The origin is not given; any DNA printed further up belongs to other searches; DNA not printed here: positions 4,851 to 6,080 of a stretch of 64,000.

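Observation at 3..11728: Candidate new system: a cyclic-nucleotide module linked to a TolC-dependent surface or secreted fibril pair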

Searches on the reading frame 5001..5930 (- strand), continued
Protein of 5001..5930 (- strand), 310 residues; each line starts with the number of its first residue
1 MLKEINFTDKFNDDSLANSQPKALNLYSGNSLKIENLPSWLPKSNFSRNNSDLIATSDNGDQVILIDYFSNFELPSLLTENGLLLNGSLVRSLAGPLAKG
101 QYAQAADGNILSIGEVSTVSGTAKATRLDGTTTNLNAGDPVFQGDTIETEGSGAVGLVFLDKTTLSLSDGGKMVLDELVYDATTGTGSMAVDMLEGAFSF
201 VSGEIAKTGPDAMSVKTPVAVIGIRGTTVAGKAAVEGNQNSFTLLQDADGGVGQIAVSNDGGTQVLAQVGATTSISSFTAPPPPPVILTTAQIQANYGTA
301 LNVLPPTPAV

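Call 38: fold_search(model_id=the predicted structure, library=pdb)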
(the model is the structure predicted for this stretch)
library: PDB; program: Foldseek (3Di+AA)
matches with E <= 10: 500; with E <= 0.001: 4
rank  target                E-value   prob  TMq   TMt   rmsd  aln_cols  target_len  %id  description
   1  6ovk_R                2.1e-05  1.00  0.35  0.50   4.1       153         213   12  Crystal Structure of the Pseudomonas capeferrum Anti-sigma Regulator PupR C-terminal Cell-surface Signaling Domain in  (released 2020-03-04)
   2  4m0n                  2.4e-05  1.00  0.35  0.50   4.2       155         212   15  Crystal structure of a putative anti-sigma factor (BDI_1681) from Parabacteroides distasonis ATCC 8503 at 1.65 A resolut (released 2013-10-16)
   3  4m0h_B                5.4e-05  1.00  0.37  0.53   3.6       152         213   15  Crystal structure of a putative anti-sigma factor (BDI_1681) from Parabacteroides distasonis ATCC 8503 at 2.50 A resol (released 2013-10-16)
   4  4m0h_A                3.7e-04  1.00  0.39  0.55   2.9       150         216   15  Crystal structure of a putative anti-sigma factor (BDI_1681) from Parabacteroides distasonis ATCC 8503 at 2.50 A resol (released 2013-10-16)
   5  5ix9_MODEL_1_A        7.3e-03  1.00  0.20  0.78   0.8        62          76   31  Cell surface anchoring domain (released 2017-06-28)
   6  6lyq_B                3.8e-02  0.11  0.15  0.14  15.7       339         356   15  Structure of the BAM complex (released 2021-01-06)
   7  9mgf_B                3.8e-02  0.06  0.11  0.11  17.3       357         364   14  beta-barrel assembly machine from Escherichia coli in a middle state of substrate assembly (released 2025-12-17)
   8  3mvd_L                1.1e-01  0.04  0.12  0.10  14.8       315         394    6  Crystal structure of the chromatin factor RCC1 in complex with the nucleosome core particle (released 2010-08-25)
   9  9p6c_A                1.6e-01  0.90  0.16  0.30   5.9        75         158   15  RTX domain block V of adenylate cyclase toxin with mutations D1533N, A1542N, D1560N, S1569N, D1587N, H1598N, H1608N (released 2025-12-24)
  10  7dxn_A                1.8e-01  0.06  0.14  0.13  14.9       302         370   13  Plant growth-promoting factor YxaL from Bacillus velezensis (released 2022-01-19)
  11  3eex_A                1.9e-01  0.03  0.11  0.10  25.3       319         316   12  The crystal structure of OspA mutant (released 2009-09-08)
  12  3kg9_A                2.1e-01  0.06  0.13  0.14  17.2       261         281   10  Dehydratase domain from CurK module of Curacin polyketide synthase (released 2010-01-19)
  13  5tz5_B                2.5e-01  0.04  0.14  0.15  19.8       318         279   11  Crystal Structure of CurK Dehydratase H996F Inactive Mutant (released 2017-01-11)
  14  3hxj_A                2.6e-01  0.04  0.12  0.12  14.6       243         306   14  Crystal Structure of Pyrrolo-quinoline quinone (PQQ_DH) from Methanococcus maripaludis, Northeast Structural Genomics  (released 2009-08-25)
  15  4cy5_A                2.8e-01  0.06  0.17  0.18  13.3       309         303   11  Crystal structure of the NSL1-WDS-NSL2 complex. (released 2014-05-14)
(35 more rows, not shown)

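Call 40: search_protein_families(library=pfam, max_evalue=0.001, proteins=[L140:4173-4976:-, L140:5152-6462:-, L140:6465-8903:-, L140:9272-11557:+, L140:11682-12095:-, L140:12115-12489:-, L140:12540-14936:-, L140:14952-15446:-, L140:15573-17387:-, L140:3300-4145:-])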
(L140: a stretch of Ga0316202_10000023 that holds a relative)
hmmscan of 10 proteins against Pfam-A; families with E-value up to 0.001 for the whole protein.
L140:4173-4976:- (267 aa): 1 family
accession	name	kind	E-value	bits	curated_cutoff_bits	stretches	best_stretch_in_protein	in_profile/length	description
PF01618.21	MotA_ExbB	-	7.2e-23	81.2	22.9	1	112-218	7-117/127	MotA/TolQ/ExbB proton channel family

L140:5152-6462:- (436 aa): 4 families
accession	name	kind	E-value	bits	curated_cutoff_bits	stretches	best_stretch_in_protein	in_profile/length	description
PF13437.12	HlyD_3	-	1.2e-16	61.7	22.2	1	288-396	2-102/106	HlyD family secretion protein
PF16576.10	HlyD_D23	-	2.3e-07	30.8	30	1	246-354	77-175/214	Barrel-sandwich domain of CusB or HlyD membrane-fusion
PF13533.13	Biotin_lipoyl_2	-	0.00015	21.9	29.8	0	70-93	9-32/32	Biotin-lipoyl like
PF00364.28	Biotin_lipoyl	-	0.00064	19.9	22.1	0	65-92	46-73/73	Biotin-requiring enzyme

L140:6465-8903:- (812 aa): 6 families
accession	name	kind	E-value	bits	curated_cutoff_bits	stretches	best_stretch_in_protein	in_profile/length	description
PF00005.33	ABC_tran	-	1.2e-34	120.3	25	1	362-509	2-136/137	ABC transporter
PF00664.28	ABC_membrane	-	1.5e-29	104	28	1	36-300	7-274/274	ABC transporter transmembrane region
PF13304.12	AAA_21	-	3.6e-12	47.4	27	2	455-544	220-304/304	AAA domain, putative AbiEii toxin, Type IV TA system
PF02463.25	SMC_N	-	1.8e-06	28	40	0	481-552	136-211/220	RecF/RecN/SMC N terminal domain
PF13175.12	AAA_15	-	0.00037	20.7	32.1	0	365-412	18-68/374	AAA ATPase domain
PF13555.12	AAA_29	-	0.00056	20.1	27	0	365-399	16-50/61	P-loop containing region of AAA domain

L140:9272-11557:+ (761 aa): 2 families
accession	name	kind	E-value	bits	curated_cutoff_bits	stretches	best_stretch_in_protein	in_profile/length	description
PF05226.16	CHASE2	-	2e-47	162.4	26.3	1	22-364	4-227/257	CHASE2 domain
PF00211.25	Guanylate_cyc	-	7.3e-19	68.5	21.9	1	491-672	6-176/183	Adenylate and Guanylate cyclase catalytic domain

L140:11682-12095:- (137 aa): 0 families

L140:12115-12489:- (124 aa): 1 family
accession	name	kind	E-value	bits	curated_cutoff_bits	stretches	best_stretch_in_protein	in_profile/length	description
PF00072.30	Response_reg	-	2.5e-20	73.2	30.2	1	6-117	1-110/111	Response regulator receiver domain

L140:12540-14936:- (798 aa): 8 families
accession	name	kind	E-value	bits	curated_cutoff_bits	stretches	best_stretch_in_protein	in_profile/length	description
PF01590.32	GAF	-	5.7e-37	127.7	22.4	2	71-210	2-133/133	GAF domain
PF13185.12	GAF_2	-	8.4e-24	84.8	28.6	2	70-211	3-136/136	GAF domain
PF00211.25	Guanylate_cyc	-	2.1e-23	83.3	21.9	1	539-714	7-176/183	Adenylate and Guanylate cyclase catalytic domain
PF13492.12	GAF_3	-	2.9e-20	73.4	27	2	70-211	1-128/129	GAF domain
PF00989.32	PAS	-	2.5e-08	34.4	22.6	1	394-502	4-113/113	PAS fold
PF08448.16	PAS_4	-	4.5e-08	33.7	23.1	1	397-507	1-110/110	PAS fold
PF13426.13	PAS_9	-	0.00014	22.5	27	0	402-503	2-102/103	PAS domain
PF13188.13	PAS_8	-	0.00014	22.1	21.8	1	394-444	4-50/65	PAS domain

L140:14952-15446:- (164 aa): 5 families
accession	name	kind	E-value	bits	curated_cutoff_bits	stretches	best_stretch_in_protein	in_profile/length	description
PF25450.1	Rab11-FIP3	-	5.8e-05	23.8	31.9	0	47-118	47-117/125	Rab11-FIP3-like domain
PF14197.11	Cep57_CLD_2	-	0.00021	21.8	27.1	0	31-88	9-65/67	Centrosome localisation domain of PPC89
PF07730.19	HisKA_3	-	0.00024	22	24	0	112-155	23-66/68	Histidine kinase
PF06009.19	Laminin_II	-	0.00048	20.6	33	0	6-77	33-106/138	Laminin Domain II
PF20570.3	DUF6779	-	0.00052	21.1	28.1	0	107-162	42-93/108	Domain of unknown function (DUF6779)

L140:15573-17387:- (604 aa): 3 families
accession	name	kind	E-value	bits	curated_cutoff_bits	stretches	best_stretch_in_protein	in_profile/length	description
PF00990.26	GGDEF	-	6.2e-47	159.8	23.8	1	415-572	1-161/161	Diguanylate cyclase, GGDEF domain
PF08447.18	PAS_3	-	4.1e-14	53.1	25.6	1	314-390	2-81/89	PAS fold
PF13426.13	PAS_9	-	8.2e-05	23.3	27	1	314-402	14-102/103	PAS domain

L140:3300-4145:- (281 aa): 2 families
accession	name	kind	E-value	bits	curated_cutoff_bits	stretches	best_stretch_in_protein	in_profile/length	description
PF13677.11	MotB_plug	-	1.2e-15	57.3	24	1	9-54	11-56/58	Membrane MotB of proton-channel complex MotA/MotB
PF00691.25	OmpA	-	2e-11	44.5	27.2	1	104-201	1-94/98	OmpA family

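Call 49: search_protein_families(library=pfam, max_evalue=0.001, proteins=[L096:1716-3050:+, L096:3097-5232:+, L096:5232-6953:+, L096:6959-9322:+, L096:9441-9875:+, L095:7366-7833:+, L095:7872-9569:+, L095:9588-9947:+, L095:9947-10252:+, L096:788-1384:-])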
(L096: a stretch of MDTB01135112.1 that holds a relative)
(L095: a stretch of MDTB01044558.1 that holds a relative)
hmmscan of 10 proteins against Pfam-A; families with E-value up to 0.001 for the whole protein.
L096:1716-3050:+ (444 aa): 1 family
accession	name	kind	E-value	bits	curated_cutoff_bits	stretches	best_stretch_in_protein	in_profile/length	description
PF02321.23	OEP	-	7.6e-52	176.3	22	2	250-429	2-183/187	Outer membrane efflux protein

L096:3097-5232:+ (711 aa): 4 families
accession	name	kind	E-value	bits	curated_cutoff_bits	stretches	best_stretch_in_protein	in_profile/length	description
PF00664.28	ABC_membrane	-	9.9e-30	104.6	28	1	162-422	6-270/274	ABC transporter transmembrane region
PF00005.33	ABC_tran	-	2.5e-29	103.1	25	1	485-633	1-136/137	ABC transporter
PF03412.21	Peptidase_C39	-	1.5e-07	31.8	22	1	11-130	18-130/133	Peptidase C39 family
PF13401.12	AAA_22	-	0.0008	20.2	27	0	495-632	5-93/130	AAA domain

L096:5232-6953:+ (573 aa): 3 families
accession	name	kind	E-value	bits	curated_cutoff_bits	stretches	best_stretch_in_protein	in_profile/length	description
PF00027.35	cNMP_binding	-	1.7e-17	63.6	27.5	1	9-93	2-87/89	Cyclic nucleotide-binding domain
PF13437.12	HlyD_3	-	1.5e-12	48.6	22.2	1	421-525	1-95/106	HlyD family secretion protein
PF16576.10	HlyD_D23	-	3.1e-09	36.9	30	1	408-502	94-186/214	Barrel-sandwich domain of CusB or HlyD membrane-fusion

L096:6959-9322:+ (787 aa): 2 families
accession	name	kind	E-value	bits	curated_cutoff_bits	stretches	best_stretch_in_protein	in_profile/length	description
PF05226.16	CHASE2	-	6.5e-46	157.4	26.3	1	19-356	9-228/257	CHASE2 domain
PF00211.25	Guanylate_cyc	-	1.3e-21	77.5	21.9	1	516-701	6-177/183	Adenylate and Guanylate cyclase catalytic domain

L096:9441-9875:+ (144 aa): 1 family
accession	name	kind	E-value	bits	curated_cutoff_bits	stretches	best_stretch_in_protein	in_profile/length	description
PF00027.35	cNMP_binding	-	2.7e-17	62.9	27.5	1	6-84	4-87/89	Cyclic nucleotide-binding domain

L095:7366-7833:+ (155 aa): 1 family
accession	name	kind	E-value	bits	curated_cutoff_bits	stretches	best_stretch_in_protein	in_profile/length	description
PF00027.35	cNMP_binding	-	5.9e-17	61.9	27.5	1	16-92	6-87/89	Cyclic nucleotide-binding domain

L095:7872-9569:+ (565 aa): 1 family
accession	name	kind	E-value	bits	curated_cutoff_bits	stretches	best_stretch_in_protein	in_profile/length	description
PF07556.16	DUF1538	-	7.3e-107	355.9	22.6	2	68-289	3-210/211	Protein of unknown function (DUF1538)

L095:9588-9947:+ (119 aa): 1 family
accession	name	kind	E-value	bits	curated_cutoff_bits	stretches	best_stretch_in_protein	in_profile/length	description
PF00543.27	P-II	-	3.1e-07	31.1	25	1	13-105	3-96/102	Nitrogen regulatory protein P-II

L095:9947-10252:+ (101 aa): 0 families

L096:788-1384:- (198 aa): 2 families
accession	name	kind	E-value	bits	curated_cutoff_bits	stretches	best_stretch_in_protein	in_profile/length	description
PF08238.18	Sel1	-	3.2e-28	97.6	30.7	3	57-89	2-34/36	Sel1 repeat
PF13432.12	TPR_16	-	4.4e-05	24.3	32.7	0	22-66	1-41/65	Tetratricopeptide repeat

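Call 51: search_protein_families(library=pfam, max_evalue=0.001, proteins=[L155:3390-5876:+, L155:6179-7960:+, L155:7930-9243:+, L155:9257-11494:+, L155:11601-12956:+, L155:13422-18188:+, L149:13548-19919:+, L112:6186-9800:+, L110:7689-9152:+, L110:11602-13401:+])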
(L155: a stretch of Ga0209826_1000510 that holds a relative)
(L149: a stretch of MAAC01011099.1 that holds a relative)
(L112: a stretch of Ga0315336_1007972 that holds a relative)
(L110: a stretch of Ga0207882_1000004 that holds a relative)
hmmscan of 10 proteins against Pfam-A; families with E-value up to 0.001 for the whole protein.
L155:3390-5876:+ (829 aa): 2 families
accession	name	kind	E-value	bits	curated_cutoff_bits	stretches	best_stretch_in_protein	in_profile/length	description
PF00353.25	HemolysinCabind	-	2.6e-50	168.3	23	8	571-606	1-36/36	RTX calcium-binding nonapeptide repeat (4 copies)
PF13448.11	DUF4114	-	7.6e-11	43.2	27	1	156-275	3-83/85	Domain of unknown function (DUF4114)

L155:6179-7960:+ (594 aa): 5 families
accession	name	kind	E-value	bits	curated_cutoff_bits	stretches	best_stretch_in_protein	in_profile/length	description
PF00005.33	ABC_tran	-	2.8e-29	102.9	25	1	362-510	1-136/137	ABC transporter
PF00664.28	ABC_membrane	-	1.5e-24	87.6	28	1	34-300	4-273/274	ABC transporter transmembrane region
PF02463.25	SMC_N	-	5.1e-07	29.8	40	0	482-553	136-211/220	RecF/RecN/SMC N terminal domain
PF13304.12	AAA_21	-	9.8e-07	29.6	27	0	484-545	239-304/304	AAA domain, putative AbiEii toxin, Type IV TA system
PF13555.12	AAA_29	-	0.00086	19.5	27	0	366-392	16-42/61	P-loop containing region of AAA domain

L155:7930-9243:+ (438 aa): 3 families
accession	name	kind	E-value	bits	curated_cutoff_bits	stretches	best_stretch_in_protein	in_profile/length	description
PF13437.12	HlyD_3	-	1.3e-15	58.4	22.2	1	290-390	1-96/106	HlyD family secretion protein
PF16576.10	HlyD_D23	-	5.9e-07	29.4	30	1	157-359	24-177/214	Barrel-sandwich domain of CusB or HlyD membrane-fusion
PF13533.13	Biotin_lipoyl_2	-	0.0005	20.3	29.8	0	290-317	2-28/32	Biotin-lipoyl like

L155:9257-11494:+ (746 aa): 2 families
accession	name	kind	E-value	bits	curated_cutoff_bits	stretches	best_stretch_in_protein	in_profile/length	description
PF05226.16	CHASE2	-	2.1e-61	208.2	26.3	1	34-379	4-252/257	CHASE2 domain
PF00211.25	Guanylate_cyc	-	1.5e-18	67.5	21.9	1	478-660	7-176/183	Adenylate and Guanylate cyclase catalytic domain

L155:11601-12956:+ (452 aa): 1 family
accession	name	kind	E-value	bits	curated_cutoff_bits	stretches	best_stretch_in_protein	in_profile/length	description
PF02321.23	OEP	-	1.1e-44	152.9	22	2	260-443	2-187/187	Outer membrane efflux protein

L155:13422-18188:+ (1589 aa): 4 families
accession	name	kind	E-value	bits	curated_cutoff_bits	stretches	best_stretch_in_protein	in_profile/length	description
PF00353.25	HemolysinCabind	-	7.8e-23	80.5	23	4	548-580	4-36/36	RTX calcium-binding nonapeptide repeat (4 copies)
PF03160.20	Calx-beta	-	2.9e-11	43.9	27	0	994-1032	60-98/119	Calx-beta domain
PF04773.18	FecR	-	1.2e-09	39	24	1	178-280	2-96/97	FecR protein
PF22352.2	K319L-like_PKD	-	8.6e-06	26.1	27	0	1403-1437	47-81/84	K319L-like, PKD domain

L149:13548-19919:+ (2124 aa): 3 families
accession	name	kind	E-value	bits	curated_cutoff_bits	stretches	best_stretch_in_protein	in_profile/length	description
PF00353.25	HemolysinCabind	-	3.9e-48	161.4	23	5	1848-1882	2-36/36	RTX calcium-binding nonapeptide repeat (4 copies)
PF03160.20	Calx-beta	-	2.3e-17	63.6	27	0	1048-1108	45-104/119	Calx-beta domain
PF04773.18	FecR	-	1.2e-11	45.4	24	1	147-249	2-96/97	FecR protein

L112:6186-9800:+ (1205 aa): 2 families
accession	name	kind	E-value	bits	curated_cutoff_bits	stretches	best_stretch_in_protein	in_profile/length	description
PF04773.18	FecR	-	3.2e-06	27.9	24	1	158-248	2-83/97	FecR protein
PF00353.25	HemolysinCabind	-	5.5e-06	26.7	23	0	919-947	8-36/36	RTX calcium-binding nonapeptide repeat (4 copies)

L110:7689-9152:+ (488 aa): 1 family
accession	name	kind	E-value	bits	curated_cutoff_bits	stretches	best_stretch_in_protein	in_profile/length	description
PF04773.18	FecR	-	3e-06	28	24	1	104-187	2-78/97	FecR protein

L110:11602-13401:+ (600 aa): 5 families
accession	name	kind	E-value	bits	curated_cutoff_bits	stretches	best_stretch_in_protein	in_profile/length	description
PF13487.12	HD_5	-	5.1e-45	153.7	27.2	1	435-555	49-170/170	HD domain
PF01966.28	HD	-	3.6e-10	40.6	22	1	452-521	49-115/116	HD domain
PF01590.32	GAF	-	3.7e-08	34.4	22.4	1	50-214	2-133/133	GAF domain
PF13492.12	GAF_3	-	1.5e-06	29.1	27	1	124-216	53-129/129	GAF domain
PF13185.12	GAF_2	-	1.5e-05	25.6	28.6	1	48-215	2-136/136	GAF domain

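Call 68: search_protein_families(library=pfam, max_evalue=1, proteins=[L140:11682-12095:-])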
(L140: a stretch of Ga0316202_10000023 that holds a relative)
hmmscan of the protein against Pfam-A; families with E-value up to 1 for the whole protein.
L140:11682-12095:- (137 aa): 2 families
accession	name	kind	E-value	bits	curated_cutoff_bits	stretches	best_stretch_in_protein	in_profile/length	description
PF12736.12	CABIT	-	0.054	13.4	24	1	7-88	168-249/255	Cell-cycle sustaining, positive selection,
PF14928.11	S_tail_recep_bd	-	0.2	12.5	23.8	1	45-92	29-77/93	Short tail fibre protein receptor-binding domain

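Call 72: search_protein_families(library=pfam, max_evalue=0.001, proteins=[L017:2094-3083:+, L017:3222-5372:+, L017:5404-7164:+, L017:7451-8224:-, L017:8264-9058:-, L028:8426-9880:+, L028:9890-14095:+, L028:14256-15947:+, L028:15948-17213:+, L028:17167-19593:+])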
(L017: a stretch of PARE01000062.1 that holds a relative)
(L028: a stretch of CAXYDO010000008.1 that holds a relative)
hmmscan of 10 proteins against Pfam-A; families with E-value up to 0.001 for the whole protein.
L017:2094-3083:+ (329 aa): 0 families

L017:3222-5372:+ (716 aa): 2 families
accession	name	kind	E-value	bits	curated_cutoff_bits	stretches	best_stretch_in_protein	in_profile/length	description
PF00664.28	ABC_membrane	-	2e-33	116.7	28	1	163-426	1-267/274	ABC transporter transmembrane region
PF00005.33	ABC_tran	-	5.9e-21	75.9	25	1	491-639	1-136/137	ABC transporter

L017:5404-7164:+ (586 aa): 4 families
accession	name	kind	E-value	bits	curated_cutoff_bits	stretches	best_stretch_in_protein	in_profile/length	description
PF00027.35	cNMP_binding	-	2.1e-21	76.1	27.5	1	6-92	3-89/89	Cyclic nucleotide-binding domain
PF13437.12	HlyD_3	-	2.2e-12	48.1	22.2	1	434-518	2-82/106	HlyD family secretion protein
PF13533.13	Biotin_lipoyl_2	-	2e-06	27.9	29.8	0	432-463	1-31/32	Biotin-lipoyl like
PF16576.10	HlyD_D23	-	1e-05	25.4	30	1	421-513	98-185/214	Barrel-sandwich domain of CusB or HlyD membrane-fusion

L017:7451-8224:- (257 aa): 2 families
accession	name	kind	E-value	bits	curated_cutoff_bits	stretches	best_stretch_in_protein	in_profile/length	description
PF00691.25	OmpA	-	8.3e-15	55.4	27.2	1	103-200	1-94/98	OmpA family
PF13677.11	MotB_plug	-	1.2e-13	50.8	24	1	4-53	6-55/58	Membrane MotB of proton-channel complex MotA/MotB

L017:8264-9058:- (264 aa): 1 family
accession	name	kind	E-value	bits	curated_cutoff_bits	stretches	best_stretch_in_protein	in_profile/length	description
PF01618.21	MotA_ExbB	-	3.5e-21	75.7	22.9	1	107-216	4-117/127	MotA/TolQ/ExbB proton channel family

L028:8426-9880:+ (484 aa): 1 family
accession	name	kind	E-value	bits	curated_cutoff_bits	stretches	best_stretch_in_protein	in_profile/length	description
PF02321.23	OEP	-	1.2e-35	123.4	22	2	288-465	2-183/187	Outer membrane efflux protein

L028:9890-14095:+ (1401 aa): 1 family
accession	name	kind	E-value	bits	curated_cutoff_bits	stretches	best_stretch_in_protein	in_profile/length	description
PF04773.18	FecR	-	4.7e-07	30.6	24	1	140-240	1-92/97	FecR protein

L028:14256-15947:+ (563 aa): 2 families
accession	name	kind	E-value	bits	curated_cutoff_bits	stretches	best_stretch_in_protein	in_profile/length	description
PF00664.28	ABC_membrane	-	9e-05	22.7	28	0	233-288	218-273/274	ABC transporter transmembrane region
PF00005.33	ABC_tran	-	0.00018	22.6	25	1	349-493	1-133/137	ABC transporter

L028:15948-17213:+ (421 aa): 3 families
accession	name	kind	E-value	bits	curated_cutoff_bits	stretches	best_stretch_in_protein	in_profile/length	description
PF13437.12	HlyD_3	-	4.9e-15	56.6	22.2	1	272-375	1-97/106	HlyD family secretion protein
PF13533.13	Biotin_lipoyl_2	-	5.6e-06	26.5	29.8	1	56-78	9-31/32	Biotin-lipoyl like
PF16576.10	HlyD_D23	-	7.1e-06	25.9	30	0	185-353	50-186/214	Barrel-sandwich domain of CusB or HlyD membrane-fusion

L028:17167-19593:+ (808 aa): 2 families
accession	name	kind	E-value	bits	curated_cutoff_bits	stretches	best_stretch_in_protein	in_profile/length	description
PF05226.16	CHASE2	-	2e-49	168.9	26.3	1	53-433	4-252/257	CHASE2 domain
PF00211.25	Guanylate_cyc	-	3.8e-17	62.9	21.9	1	536-714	8-175/183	Adenylate and Guanylate cyclase catalytic domain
